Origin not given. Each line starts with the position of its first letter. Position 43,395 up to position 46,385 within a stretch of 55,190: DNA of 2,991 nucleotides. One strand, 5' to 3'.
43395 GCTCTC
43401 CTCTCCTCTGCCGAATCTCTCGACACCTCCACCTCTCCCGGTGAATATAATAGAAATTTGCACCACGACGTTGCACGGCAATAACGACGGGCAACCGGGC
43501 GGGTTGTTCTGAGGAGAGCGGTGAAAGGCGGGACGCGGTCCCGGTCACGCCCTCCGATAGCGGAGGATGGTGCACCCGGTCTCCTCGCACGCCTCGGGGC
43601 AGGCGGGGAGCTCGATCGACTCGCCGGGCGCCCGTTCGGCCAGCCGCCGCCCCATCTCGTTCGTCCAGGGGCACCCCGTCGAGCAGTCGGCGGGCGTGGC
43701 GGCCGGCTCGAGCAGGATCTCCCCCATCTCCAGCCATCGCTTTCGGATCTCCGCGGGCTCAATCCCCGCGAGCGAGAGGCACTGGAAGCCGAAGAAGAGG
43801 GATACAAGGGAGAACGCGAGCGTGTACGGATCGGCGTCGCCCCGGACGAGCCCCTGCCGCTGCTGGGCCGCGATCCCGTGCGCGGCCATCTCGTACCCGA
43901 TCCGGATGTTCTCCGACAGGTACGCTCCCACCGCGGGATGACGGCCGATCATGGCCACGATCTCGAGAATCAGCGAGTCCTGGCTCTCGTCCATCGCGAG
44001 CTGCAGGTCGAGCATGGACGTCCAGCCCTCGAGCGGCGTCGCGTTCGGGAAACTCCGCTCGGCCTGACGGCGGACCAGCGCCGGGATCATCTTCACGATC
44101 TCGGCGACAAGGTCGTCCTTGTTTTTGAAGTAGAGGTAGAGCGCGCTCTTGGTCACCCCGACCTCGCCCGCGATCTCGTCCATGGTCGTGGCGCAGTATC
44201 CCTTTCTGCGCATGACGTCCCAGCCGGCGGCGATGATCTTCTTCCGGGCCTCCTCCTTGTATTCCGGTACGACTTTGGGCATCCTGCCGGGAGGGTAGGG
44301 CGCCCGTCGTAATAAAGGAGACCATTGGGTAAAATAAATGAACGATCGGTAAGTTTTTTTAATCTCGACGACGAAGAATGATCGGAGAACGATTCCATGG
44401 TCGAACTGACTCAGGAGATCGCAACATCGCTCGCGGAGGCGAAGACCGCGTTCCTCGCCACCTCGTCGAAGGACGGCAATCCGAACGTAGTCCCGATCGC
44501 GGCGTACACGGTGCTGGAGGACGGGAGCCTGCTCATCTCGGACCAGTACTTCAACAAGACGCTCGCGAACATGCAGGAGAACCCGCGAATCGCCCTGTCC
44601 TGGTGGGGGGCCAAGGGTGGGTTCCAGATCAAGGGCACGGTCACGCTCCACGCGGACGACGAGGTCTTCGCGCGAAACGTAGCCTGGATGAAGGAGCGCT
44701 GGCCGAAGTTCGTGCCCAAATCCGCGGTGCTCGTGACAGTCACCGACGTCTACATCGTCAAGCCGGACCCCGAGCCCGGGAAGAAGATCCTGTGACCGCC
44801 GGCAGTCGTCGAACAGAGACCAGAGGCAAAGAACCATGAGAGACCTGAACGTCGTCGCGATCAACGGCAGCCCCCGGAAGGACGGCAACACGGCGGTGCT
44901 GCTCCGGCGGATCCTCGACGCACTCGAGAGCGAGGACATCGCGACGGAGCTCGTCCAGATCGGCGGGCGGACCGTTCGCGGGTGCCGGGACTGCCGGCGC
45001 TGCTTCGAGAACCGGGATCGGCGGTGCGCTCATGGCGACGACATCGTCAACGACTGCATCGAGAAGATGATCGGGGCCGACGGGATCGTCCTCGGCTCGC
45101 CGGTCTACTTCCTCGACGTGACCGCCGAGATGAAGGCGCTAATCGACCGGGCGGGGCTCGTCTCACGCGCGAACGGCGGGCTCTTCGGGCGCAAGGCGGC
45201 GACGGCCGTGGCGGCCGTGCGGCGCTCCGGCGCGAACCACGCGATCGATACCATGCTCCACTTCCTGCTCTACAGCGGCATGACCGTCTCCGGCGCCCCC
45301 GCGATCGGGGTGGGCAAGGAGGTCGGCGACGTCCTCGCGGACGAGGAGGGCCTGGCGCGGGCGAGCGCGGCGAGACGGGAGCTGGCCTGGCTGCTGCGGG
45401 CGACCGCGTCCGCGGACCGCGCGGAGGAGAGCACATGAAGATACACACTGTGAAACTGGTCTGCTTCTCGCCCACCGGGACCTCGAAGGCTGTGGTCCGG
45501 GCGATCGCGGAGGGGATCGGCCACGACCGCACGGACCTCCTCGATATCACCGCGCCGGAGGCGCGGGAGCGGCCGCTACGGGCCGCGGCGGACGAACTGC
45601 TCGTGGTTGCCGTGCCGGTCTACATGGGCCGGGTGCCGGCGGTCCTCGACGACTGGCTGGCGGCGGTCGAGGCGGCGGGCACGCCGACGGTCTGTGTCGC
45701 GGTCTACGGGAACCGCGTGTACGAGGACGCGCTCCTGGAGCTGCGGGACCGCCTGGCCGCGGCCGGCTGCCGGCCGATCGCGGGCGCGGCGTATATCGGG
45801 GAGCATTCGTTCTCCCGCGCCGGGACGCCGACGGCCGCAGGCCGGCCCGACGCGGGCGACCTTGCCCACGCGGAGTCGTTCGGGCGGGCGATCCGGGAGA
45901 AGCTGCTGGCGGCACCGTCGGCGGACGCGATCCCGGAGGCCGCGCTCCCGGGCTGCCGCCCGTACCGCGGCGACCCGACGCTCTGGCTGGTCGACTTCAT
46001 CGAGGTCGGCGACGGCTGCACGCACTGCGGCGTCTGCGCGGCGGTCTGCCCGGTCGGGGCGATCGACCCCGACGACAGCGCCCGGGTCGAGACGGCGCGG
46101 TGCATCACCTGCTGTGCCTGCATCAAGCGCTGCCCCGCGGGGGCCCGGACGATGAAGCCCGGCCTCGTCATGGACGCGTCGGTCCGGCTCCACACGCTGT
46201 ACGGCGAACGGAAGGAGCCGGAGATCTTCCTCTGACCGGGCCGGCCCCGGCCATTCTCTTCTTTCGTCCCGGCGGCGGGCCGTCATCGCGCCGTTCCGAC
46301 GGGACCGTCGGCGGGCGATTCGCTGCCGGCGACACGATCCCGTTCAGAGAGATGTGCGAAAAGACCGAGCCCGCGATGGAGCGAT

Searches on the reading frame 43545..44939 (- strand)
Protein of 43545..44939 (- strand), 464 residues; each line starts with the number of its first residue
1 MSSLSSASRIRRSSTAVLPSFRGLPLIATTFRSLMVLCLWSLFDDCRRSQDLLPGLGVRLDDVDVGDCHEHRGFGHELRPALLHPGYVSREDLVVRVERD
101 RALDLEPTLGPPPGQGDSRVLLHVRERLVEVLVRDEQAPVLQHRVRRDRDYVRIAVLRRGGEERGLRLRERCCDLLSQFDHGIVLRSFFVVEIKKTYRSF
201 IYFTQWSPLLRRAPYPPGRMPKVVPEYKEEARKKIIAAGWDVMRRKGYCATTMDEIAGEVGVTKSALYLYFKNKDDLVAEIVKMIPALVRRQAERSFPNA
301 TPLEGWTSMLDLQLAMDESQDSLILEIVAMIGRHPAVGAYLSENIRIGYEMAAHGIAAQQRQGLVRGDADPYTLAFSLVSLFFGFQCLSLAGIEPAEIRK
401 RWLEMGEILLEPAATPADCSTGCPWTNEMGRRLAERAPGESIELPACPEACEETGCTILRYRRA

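Call 42: search_protein_families(library=pfam, proteins=[window:43545-44939:-], max_evalue=0.001)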
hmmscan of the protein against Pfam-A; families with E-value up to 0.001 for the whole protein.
window:43545-44939:- (464 aa): 1 family
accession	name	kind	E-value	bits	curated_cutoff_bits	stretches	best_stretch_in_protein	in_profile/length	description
PF00440.29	TetR_N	-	3e-15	56.2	24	1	235-281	1-47/47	Bacterial regulatory proteins, tetR family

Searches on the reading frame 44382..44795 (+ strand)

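Call 47: search_protein_families(library=pfam, proteins=[window:44382-44795:+], max_evalue=0.001)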
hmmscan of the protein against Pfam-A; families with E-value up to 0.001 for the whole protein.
window:44382-44795:+ (137 aa): 2 families
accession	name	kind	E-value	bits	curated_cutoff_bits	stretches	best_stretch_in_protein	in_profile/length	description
PF01243.27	PNPOx_N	-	7.8e-21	75.1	28.1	1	9-126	1-119/120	Pyridoxamine 5'-phosphate oxidase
PF16242.11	Pyrid_ox_like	-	0.00014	21.8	28.8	1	11-95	4-90/149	Pyridoxamine 5'-phosphate oxidase like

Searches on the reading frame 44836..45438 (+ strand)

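Call 14: search_protein_families(library=pfam, proteins=[window:44836-45438:+], max_evalue=0.001)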
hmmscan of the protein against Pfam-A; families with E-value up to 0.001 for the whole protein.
window:44836-45438:+ (200 aa): 2 families
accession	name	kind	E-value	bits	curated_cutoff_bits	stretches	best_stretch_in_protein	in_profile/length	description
PF03358.20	FMN_red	-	3.6e-29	101.8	24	1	5-161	2-149/152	NADPH-dependent FMN reductase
PF02525.22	Flavodoxin_2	-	9.4e-09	35.7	27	1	5-151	2-169/198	Flavodoxin-like fold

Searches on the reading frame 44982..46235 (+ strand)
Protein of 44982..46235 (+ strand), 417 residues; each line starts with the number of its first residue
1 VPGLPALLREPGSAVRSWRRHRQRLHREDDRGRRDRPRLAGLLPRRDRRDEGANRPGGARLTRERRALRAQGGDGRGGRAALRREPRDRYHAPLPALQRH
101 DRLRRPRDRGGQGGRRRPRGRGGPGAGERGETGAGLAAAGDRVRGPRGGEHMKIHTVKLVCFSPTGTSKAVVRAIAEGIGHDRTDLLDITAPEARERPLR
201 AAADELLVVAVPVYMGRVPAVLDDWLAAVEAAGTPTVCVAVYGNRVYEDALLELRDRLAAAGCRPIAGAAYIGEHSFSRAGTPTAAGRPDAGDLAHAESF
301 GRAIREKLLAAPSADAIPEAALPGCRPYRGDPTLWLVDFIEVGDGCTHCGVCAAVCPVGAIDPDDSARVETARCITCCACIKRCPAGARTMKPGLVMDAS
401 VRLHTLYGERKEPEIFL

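Call 42: search_protein_families(library=pfam, proteins=[window:44982-46235:+], max_evalue=0.001)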
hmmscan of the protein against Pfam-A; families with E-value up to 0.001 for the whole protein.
window:44982-46235:+ (417 aa): 5 families
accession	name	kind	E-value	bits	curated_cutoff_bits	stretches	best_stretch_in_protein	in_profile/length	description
PF00037.32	Fer4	-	1.1e-07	31.8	21.1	1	345-362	7-24/24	4Fe-4S binding domain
PF13237.11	Fer4_10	-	8.5e-07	29.3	25.5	1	343-385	6-53/53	4Fe-4S dicluster domain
PF12838.12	Fer4_7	-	2.1e-06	28.6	27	1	346-388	2-52/52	4Fe-4S dicluster domain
PF13187.11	Fer4_9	-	6.9e-05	23.2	27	1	346-387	2-50/52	4Fe-4S dicluster domain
PF13484.11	Fer4_16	-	8.9e-05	23.6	30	0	346-375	2-30/66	4Fe-4S double cluster binding domain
